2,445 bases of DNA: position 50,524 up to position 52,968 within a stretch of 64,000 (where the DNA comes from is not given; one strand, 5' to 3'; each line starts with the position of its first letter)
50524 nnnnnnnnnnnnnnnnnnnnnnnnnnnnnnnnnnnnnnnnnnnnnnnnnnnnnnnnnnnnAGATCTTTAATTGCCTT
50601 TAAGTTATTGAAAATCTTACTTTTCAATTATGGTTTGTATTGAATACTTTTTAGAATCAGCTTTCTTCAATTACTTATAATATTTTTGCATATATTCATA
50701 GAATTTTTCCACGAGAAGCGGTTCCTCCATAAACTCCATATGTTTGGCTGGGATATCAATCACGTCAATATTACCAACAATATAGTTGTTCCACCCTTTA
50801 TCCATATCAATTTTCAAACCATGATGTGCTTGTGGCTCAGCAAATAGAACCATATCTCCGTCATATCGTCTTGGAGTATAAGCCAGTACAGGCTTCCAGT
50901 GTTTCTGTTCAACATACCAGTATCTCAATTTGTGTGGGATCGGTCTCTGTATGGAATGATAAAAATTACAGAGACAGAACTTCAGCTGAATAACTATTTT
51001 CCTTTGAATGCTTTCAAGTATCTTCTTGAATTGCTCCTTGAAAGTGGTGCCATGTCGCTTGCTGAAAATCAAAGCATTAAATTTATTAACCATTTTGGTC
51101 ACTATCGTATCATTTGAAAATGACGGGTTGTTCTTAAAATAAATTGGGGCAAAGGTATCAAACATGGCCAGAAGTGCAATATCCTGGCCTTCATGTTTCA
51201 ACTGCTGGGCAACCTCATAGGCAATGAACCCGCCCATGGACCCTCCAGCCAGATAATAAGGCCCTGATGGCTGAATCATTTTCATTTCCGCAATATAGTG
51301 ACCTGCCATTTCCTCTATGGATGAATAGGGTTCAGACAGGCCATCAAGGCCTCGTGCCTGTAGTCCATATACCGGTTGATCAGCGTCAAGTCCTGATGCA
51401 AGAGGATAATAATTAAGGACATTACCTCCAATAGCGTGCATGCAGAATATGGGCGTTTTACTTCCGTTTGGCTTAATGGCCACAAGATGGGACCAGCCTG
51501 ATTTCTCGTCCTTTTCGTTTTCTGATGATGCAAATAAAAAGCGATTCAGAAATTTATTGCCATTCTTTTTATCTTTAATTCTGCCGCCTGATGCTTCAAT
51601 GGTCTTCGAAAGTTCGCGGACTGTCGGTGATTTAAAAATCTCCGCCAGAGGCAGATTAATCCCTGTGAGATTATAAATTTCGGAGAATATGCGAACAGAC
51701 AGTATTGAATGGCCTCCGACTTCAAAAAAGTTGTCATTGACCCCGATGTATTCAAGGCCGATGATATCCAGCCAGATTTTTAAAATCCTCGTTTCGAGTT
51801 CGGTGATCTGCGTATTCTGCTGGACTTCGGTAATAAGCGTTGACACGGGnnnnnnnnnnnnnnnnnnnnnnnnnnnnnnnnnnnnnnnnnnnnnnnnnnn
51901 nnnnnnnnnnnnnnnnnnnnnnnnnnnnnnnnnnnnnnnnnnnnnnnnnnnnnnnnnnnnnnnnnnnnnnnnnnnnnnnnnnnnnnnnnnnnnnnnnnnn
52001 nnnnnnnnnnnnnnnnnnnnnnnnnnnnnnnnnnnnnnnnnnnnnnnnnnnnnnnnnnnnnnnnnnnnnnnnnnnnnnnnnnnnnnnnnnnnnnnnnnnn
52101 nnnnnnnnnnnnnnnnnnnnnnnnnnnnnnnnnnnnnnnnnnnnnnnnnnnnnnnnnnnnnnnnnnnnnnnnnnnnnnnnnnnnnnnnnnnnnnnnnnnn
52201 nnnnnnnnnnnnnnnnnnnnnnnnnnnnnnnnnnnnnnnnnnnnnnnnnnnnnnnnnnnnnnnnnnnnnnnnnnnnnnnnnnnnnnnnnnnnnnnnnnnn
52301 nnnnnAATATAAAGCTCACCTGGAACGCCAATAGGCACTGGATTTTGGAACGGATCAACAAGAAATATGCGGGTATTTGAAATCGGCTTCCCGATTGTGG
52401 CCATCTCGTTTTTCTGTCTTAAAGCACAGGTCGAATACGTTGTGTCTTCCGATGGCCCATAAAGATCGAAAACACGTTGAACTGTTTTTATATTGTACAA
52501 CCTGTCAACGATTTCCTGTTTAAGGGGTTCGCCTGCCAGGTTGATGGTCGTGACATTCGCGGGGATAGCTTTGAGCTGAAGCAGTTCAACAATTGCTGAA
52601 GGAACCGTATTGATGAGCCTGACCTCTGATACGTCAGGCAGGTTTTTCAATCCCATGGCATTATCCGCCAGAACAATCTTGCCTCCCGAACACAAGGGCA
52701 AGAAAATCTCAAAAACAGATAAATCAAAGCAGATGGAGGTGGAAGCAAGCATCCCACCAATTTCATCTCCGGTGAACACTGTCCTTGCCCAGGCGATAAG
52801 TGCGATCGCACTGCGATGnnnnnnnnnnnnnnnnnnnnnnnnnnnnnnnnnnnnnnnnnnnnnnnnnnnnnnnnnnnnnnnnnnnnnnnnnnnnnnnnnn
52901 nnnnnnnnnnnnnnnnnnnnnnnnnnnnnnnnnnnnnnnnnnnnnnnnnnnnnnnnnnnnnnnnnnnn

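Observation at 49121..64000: FkbH-PKS/NRPS assembly line sitting at the head of an exosortase/EpsI-EPS operon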

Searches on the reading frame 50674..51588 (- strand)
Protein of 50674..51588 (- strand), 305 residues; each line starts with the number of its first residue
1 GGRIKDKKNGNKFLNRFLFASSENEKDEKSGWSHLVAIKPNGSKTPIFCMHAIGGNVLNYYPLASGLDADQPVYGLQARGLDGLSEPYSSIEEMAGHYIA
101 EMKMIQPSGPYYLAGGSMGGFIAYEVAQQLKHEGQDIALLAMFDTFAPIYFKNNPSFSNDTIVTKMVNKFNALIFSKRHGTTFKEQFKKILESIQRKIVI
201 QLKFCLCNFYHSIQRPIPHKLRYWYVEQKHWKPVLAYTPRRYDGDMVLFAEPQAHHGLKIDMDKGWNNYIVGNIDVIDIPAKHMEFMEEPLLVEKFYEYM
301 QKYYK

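Call 60: search_protein_families(library=ncbifam, proteins=[window:50674-51588:-], max_evalue=0.01)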
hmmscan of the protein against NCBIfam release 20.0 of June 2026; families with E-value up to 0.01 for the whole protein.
window:50674-51588:- (305 aa): 3 families
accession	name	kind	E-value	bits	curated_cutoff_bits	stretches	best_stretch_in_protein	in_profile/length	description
NF040607.1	mycolic_Pks13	equivalog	5e-29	100.5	2100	1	31-292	1408-1664/1680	polyketide synthase Pks13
NF007605.2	PRK10252.1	equivalog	2.1e-16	58.6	2400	1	18-188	1040-1211/1292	enterobactin non-ribosomal peptide synthetase EntF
NF011457.0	PRK14875.1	equivalog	2.1e-06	26.9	307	1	40-141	128-230/372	acetoin dehydrogenase dihydrolipoyllysine-residue acetyltransferase subunit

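Call 61: search_solved_structures(query=window:50674-51588:-, max_evalue=0.001)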
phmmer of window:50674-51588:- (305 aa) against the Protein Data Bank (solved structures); distinct sequences matched with E-value up to 0.001: 33.
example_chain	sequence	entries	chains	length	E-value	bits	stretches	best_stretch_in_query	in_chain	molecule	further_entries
7crn_A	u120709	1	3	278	2.3e-26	95.8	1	34-147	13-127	Non-ribosomal peptide synthetase 4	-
7dxo_A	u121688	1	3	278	6.1e-26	94.4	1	34-147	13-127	Non-ribosomal peptide synthetase 4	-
4zxh_A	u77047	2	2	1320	2.9e-21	79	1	36-287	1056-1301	ABBFA_003403 | Tyrocidine synthetase 3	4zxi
5v3z_A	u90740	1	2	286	8.6e-20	74.2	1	38-145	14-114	Polyketide synthase Pks13 (Termination polyketide synthase)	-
5v3w_A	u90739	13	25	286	8.9e-20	74.1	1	38-145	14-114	Polyketide synthase Pks13 (Termination polyketide synthase) | Polyketide synthase Pks13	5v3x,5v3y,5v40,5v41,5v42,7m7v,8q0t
8tqv_A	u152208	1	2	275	9.1e-20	74.1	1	39-145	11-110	Polyketide synthase Pks13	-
7vjt_A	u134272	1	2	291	9.3e-20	74.1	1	37-145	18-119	Polyketide synthase Pks13 (Termination polyketide synthase)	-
9f48_A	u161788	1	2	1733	5e-18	68.4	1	36-145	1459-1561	Polyketide synthase Pks13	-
8cuy_A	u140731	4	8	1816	8.3e-17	64.4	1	39-293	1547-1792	Polyketide synthase PKS13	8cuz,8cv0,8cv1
7uk4_A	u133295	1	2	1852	9.5e-17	64.2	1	39-293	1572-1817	Polyketide synthase PKS13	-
3tej_A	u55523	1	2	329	9.9e-16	60.8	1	22-190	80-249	Enterobactin synthase component F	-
2roq_A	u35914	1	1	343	1.1e-15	60.7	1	22-190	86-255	Enterobactin synthetase component F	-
5ja1_A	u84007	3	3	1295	1.3e-14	57.2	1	22-190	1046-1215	Enterobactin synthase component F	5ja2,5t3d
7r0x_A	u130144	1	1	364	1.4e-14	57.1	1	48-148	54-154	Polyketide synthase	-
4z49_A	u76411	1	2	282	4.5e-12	48.8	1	42-135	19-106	Fatty acid synthase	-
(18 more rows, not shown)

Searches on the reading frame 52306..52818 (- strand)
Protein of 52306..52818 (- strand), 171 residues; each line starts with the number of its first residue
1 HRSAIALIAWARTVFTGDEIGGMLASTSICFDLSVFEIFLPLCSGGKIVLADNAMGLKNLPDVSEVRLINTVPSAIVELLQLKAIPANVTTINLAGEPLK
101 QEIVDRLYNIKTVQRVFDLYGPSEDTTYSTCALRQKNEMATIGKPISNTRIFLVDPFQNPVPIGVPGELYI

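Call 76: search_solved_structures(query=window:52306-52818:-, max_evalue=1e-20, show_alignments=1)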
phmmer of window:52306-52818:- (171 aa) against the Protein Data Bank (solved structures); distinct sequences matched with E-value up to 1e-20: 2.
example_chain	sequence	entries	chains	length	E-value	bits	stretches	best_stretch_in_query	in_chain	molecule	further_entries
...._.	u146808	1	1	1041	1.7e-56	194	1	1-171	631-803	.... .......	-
6mfy_A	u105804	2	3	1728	9.4e-21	77.7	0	23-170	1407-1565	Linear gramicidin synthase subunit A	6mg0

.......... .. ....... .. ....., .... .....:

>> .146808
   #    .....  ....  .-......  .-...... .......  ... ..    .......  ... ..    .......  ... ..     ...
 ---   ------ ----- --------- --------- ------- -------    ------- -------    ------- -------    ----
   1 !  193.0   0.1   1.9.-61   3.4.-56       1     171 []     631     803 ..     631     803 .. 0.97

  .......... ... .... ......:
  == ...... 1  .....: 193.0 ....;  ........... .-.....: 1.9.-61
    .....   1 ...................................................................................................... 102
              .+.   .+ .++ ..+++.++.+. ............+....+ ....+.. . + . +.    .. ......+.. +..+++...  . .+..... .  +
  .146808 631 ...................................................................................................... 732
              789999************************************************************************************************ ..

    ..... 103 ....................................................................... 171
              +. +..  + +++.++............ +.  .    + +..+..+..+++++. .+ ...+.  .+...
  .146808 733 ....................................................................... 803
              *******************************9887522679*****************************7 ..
